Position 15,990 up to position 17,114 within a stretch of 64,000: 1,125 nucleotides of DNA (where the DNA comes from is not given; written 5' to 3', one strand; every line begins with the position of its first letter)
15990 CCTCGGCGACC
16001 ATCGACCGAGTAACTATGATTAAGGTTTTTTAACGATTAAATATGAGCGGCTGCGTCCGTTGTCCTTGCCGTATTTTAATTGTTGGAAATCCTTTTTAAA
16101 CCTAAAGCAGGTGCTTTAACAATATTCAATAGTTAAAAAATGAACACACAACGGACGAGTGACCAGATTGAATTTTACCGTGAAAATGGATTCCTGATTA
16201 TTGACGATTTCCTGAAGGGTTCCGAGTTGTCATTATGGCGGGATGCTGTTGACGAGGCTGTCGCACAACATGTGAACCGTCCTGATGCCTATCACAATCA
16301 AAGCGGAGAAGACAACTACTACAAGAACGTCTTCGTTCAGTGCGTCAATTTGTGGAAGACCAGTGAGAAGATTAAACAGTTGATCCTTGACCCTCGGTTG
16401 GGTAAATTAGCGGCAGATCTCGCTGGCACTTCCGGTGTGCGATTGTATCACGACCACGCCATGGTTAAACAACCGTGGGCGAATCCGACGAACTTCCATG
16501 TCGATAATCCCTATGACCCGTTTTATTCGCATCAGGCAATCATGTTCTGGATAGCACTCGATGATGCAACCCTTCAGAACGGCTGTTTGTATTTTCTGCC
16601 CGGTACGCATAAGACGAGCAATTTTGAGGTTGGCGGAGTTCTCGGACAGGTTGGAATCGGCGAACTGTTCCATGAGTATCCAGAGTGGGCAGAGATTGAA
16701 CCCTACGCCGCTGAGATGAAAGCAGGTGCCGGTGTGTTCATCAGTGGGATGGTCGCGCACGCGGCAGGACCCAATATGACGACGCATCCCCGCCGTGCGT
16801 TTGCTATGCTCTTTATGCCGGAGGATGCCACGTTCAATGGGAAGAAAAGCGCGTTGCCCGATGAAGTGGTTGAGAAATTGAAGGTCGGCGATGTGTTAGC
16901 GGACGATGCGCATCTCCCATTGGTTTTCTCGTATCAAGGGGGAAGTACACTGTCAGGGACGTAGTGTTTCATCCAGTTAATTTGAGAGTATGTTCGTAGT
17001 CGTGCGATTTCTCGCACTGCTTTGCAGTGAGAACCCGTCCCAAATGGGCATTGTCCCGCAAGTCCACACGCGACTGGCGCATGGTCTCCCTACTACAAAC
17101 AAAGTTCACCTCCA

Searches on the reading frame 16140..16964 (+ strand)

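Call 3: search_protein_families(library=pfam, proteins=[window:16140-16964:+], max_evalue=0.01)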
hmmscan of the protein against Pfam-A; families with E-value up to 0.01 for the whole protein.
window:16140-16964:+ (274 aa): 1 family
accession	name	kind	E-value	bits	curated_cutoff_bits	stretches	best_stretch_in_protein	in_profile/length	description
PF05721.19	PhyH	-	1.6e-31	110.7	22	1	13-220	1-213/213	Phytanoyl-CoA dioxygenase (PhyH)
